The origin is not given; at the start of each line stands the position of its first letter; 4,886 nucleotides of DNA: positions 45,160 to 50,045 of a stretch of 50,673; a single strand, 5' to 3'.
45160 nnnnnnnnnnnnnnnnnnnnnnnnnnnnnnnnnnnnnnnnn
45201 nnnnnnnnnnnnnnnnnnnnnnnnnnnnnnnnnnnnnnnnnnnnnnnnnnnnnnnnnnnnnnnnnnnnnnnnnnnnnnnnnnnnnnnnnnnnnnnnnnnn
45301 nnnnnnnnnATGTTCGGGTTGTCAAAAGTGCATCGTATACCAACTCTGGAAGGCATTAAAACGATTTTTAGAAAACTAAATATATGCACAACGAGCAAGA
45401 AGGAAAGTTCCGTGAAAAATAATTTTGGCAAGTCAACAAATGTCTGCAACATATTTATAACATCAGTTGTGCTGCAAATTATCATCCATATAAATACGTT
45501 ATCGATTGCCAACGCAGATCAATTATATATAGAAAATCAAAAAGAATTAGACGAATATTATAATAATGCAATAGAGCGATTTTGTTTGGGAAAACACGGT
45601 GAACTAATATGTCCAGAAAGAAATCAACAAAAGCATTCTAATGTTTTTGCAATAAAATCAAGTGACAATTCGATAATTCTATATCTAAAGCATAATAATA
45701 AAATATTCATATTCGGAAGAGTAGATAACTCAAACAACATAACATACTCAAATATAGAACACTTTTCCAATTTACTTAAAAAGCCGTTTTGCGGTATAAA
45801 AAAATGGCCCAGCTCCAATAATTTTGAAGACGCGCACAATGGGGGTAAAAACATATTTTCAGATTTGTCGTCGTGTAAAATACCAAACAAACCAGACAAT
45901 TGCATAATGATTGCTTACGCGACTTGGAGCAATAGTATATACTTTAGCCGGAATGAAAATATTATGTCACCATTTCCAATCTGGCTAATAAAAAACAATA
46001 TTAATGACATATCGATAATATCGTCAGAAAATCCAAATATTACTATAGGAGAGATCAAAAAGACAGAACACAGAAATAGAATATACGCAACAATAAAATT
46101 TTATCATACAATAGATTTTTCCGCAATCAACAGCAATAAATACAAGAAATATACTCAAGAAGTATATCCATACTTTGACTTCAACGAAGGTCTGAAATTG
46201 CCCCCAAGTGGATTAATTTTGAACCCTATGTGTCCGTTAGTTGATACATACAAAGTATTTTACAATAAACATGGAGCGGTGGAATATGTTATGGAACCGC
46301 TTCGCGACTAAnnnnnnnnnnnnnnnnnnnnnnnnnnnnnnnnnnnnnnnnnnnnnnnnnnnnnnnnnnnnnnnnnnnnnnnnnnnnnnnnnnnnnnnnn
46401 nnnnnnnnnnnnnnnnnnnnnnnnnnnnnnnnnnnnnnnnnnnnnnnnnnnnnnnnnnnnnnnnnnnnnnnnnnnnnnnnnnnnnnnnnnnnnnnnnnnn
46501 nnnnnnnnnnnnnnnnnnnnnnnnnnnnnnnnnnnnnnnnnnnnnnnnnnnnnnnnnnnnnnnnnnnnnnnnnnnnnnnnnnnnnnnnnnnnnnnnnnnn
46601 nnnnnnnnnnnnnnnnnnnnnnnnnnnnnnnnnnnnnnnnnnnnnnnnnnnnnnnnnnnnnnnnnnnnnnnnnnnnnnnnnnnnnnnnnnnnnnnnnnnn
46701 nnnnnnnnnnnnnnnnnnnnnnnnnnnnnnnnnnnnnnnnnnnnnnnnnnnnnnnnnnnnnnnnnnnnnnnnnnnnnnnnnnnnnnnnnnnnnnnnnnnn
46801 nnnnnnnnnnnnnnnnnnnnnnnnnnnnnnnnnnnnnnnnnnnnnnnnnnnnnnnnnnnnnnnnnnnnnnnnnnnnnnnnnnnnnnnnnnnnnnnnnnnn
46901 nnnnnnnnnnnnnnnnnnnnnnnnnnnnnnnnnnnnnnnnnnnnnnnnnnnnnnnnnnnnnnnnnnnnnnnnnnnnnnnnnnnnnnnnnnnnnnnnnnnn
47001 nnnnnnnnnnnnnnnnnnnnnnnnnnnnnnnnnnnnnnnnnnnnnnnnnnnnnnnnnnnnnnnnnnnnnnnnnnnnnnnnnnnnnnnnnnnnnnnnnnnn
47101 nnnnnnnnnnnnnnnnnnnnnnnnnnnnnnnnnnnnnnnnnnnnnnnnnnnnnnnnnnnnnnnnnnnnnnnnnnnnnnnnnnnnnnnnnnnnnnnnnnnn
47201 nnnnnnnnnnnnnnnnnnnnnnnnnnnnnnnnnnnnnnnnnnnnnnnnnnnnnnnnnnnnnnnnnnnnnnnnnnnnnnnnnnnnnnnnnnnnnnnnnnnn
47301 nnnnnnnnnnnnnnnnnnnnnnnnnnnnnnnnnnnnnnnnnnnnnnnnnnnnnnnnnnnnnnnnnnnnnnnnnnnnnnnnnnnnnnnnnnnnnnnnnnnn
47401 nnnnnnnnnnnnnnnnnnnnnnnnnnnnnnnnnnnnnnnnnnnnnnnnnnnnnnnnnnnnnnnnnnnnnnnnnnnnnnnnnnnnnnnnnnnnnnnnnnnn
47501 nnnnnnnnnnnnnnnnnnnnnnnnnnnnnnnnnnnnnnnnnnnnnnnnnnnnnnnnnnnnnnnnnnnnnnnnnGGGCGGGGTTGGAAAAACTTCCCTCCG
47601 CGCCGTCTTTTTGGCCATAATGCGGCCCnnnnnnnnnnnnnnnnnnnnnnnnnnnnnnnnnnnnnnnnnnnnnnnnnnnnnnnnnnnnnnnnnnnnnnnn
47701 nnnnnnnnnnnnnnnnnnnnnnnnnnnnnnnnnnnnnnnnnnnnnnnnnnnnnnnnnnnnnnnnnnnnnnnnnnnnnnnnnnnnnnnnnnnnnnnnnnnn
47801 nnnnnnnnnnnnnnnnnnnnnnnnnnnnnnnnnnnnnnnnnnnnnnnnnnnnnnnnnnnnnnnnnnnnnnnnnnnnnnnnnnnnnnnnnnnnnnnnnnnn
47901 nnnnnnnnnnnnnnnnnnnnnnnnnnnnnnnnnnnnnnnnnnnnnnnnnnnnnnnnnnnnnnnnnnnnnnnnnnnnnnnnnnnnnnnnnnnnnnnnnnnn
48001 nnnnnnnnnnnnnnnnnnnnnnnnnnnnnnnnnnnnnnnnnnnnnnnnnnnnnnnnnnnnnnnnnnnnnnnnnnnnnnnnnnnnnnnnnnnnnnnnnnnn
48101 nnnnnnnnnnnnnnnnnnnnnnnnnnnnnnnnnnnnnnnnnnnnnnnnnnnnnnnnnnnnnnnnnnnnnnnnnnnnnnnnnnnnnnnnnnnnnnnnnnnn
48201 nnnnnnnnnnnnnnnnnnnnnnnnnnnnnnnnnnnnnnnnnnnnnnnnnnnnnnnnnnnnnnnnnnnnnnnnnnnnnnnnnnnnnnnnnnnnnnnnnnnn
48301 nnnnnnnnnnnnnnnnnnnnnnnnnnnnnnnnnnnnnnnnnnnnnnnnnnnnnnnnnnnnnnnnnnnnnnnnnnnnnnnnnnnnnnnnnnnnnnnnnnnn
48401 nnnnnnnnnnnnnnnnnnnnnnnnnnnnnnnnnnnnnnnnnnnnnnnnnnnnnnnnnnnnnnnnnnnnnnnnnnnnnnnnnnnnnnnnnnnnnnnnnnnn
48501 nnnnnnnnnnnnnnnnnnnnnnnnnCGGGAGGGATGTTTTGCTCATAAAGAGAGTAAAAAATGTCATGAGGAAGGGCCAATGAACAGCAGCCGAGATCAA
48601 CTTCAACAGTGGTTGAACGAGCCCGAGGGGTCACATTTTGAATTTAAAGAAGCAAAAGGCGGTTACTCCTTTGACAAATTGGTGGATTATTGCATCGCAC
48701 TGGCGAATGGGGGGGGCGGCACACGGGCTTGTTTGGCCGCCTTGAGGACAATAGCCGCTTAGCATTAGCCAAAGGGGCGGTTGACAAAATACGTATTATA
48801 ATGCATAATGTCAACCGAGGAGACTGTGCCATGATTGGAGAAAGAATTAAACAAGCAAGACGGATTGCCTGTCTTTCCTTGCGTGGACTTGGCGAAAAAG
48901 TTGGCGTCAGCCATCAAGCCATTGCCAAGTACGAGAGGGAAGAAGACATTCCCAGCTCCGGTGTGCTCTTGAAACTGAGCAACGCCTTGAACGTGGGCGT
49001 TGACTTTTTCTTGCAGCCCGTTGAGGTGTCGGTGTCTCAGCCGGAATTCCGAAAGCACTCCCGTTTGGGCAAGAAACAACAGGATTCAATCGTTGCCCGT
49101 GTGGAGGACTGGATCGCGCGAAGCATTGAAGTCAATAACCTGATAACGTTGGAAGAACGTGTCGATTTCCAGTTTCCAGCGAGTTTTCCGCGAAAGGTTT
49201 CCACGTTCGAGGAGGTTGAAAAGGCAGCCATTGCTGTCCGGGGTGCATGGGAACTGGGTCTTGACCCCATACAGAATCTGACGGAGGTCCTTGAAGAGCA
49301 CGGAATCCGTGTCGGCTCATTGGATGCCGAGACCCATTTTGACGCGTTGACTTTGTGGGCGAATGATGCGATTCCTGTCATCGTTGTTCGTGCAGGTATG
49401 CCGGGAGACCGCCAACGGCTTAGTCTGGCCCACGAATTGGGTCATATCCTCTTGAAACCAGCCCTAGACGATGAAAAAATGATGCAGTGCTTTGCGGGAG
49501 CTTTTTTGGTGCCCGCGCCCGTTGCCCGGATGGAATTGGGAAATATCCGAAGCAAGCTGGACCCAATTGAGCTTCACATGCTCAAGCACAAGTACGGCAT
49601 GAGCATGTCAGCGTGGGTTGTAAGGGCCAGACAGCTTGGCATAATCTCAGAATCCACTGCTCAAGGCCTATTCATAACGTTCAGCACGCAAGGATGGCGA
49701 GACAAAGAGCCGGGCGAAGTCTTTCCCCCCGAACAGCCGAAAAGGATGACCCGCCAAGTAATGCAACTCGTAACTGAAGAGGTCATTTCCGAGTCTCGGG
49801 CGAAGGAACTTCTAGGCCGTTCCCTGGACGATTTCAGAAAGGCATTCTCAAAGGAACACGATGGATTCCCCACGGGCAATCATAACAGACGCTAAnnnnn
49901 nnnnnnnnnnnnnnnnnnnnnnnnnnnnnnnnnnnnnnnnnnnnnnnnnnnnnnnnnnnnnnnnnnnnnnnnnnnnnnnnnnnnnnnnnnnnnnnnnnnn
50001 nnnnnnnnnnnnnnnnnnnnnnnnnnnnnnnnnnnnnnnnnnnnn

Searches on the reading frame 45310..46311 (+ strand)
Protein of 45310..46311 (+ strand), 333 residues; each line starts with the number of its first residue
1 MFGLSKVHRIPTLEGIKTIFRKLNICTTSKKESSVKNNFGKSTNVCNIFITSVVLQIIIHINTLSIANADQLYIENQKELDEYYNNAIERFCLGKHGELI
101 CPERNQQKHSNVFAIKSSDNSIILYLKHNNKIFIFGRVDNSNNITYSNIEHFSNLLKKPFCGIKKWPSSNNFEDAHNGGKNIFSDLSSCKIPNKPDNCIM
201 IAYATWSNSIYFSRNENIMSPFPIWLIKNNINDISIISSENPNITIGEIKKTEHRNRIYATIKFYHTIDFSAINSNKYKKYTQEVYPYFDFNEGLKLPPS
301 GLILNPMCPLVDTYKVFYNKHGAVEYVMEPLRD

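Call 59: find_encoding_contigs(protein=window:45310-46311:+, flank=6000, max_places=8)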
Protein window:45310-46311:+ (333 aa): 6 contigs read that carry it; 5 places shown.
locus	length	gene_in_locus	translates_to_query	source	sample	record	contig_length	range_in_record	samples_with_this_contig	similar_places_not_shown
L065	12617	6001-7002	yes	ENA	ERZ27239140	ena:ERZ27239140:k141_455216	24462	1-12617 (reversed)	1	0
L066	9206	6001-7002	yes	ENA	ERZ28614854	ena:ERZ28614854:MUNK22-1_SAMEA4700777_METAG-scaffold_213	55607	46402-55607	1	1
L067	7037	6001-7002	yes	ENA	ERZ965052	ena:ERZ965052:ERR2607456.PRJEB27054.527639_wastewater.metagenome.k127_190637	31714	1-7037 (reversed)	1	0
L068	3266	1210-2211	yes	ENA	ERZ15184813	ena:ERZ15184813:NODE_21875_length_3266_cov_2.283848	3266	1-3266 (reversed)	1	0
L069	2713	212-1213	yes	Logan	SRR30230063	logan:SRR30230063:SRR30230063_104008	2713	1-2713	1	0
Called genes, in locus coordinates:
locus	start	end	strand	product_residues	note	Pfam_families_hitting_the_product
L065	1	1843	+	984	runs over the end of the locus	PF08126:Propeptide_C25, PF01364:Peptidase_C25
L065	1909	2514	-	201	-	PF12728:HTH_17 (weak), PF00072:Response_reg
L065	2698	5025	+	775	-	PF02129:Peptidase_S15 (faint)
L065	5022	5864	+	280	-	PF00149:Metallophos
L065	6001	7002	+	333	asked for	-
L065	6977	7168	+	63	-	-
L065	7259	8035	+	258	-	-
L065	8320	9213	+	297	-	PF01565:FAD_binding_4, PF02873:MurB_C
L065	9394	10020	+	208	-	PF01865:PhoU_div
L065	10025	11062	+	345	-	PF01384:PHO4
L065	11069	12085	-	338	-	-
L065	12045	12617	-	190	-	?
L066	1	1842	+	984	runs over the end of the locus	PF08126:Propeptide_C25, PF01364:Peptidase_C25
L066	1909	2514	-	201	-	PF12728:HTH_17 (weak), PF00072:Response_reg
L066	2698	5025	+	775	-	PF02129:Peptidase_S15 (faint)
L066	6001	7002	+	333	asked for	-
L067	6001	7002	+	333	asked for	-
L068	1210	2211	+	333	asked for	-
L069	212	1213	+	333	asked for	-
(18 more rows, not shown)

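Call 60: search_protein_families(library=ncbifam, proteins=[window:45310-46311:+], max_evalue=0.01)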
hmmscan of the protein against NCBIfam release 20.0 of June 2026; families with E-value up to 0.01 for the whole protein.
window:45310-46311:+ (333 aa): 0 families

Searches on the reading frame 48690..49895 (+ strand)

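Call 60: search_protein_families(library=ncbifam, proteins=[window:48690-49895:+], max_evalue=0.01)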
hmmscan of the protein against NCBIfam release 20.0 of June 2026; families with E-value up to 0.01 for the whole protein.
window:48690-49895:+ (401 aa): 8 families
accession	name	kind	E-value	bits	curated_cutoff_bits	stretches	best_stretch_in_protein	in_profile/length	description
NF052239.1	antitox_spr1629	equivalog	2.1e-35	122.6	335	1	49-366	3-343/377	spr1629 family repressor/antitoxin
NF041951.1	phage_RstR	subfamily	2.9e-10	40.4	80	1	49-138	3-96/108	RstR family transcriptional repressor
NF007257.0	PRK09706.1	subfamily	4.6e-08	33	101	1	48-159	5-116/135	transcriptional repressor DicA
NF003162.0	PRK04140.1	equivalog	1.7e-06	27.3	263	1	50-135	128-211/317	transcriptional regulator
NF006015.0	PRK08154.1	subfamily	6.6e-06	25.5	204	1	48-148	30-128/314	anaerobic benzoate catabolism transcriptional regulator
TIGR00270.2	TIGR00270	equivalog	0.0002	21.2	110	1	50-103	77-130/159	multiprotein bridging factor aMBF1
NF007408.0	PRK09943.1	equivalog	0.00026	20.6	211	1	49-109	8-69/185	HTH-type transcriptional regulator PuuR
TIGR03830.1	CxxCG_CxxCG_HTH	subfamily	0.00033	20.4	61.8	1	45-91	62-108/127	type II TA system antitoxin MqsA family protein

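Call 61: search_protein_families(library=phrogs, proteins=[window:48690-49895:+], max_evalue=0.01)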
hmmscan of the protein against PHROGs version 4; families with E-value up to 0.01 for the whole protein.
window:48690-49895:+ (401 aa): 12 families
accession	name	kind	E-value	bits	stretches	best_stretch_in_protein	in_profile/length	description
phrog_2439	-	transcription regulation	2.3e-66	225.1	1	47-388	6-353/367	transcriptional regulator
phrog_8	-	transcription regulation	1e-12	49.2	1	35-108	59-136/346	transcriptional regulator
phrog_3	-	transcription regulation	1.5e-08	35.8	1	47-146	87-183/430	transcriptional repressor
phrog_4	-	transcription regulation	2.4e-08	34.4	1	40-114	132-198/400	transcriptional repressor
phrog_87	-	other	1.7e-06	28.9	1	196-258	42-101/227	metallo-protease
phrog_2328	-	transcription regulation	1e-05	26.3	1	49-137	16-104/128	transcriptional repressor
phrog_5823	-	transcription regulation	5.2e-05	23.6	1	48-105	6-64/404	transcriptional regulator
phrog_1914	-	unknown function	0.00023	21.9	1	215-258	66-110/222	-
phrog_4836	-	transcription regulation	0.00025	21.7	1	50-108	77-135/194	CII-like regulator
phrog_2967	-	transcription regulation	0.0013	19.3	1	49-102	11-64/225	transcriptional regulator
phrog_1373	-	transcription regulation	0.0018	19.3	1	49-143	64-157/166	transcriptional regulator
phrog_7241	-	transcription regulation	0.0062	17.6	0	48-105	60-118/122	transcriptional regulator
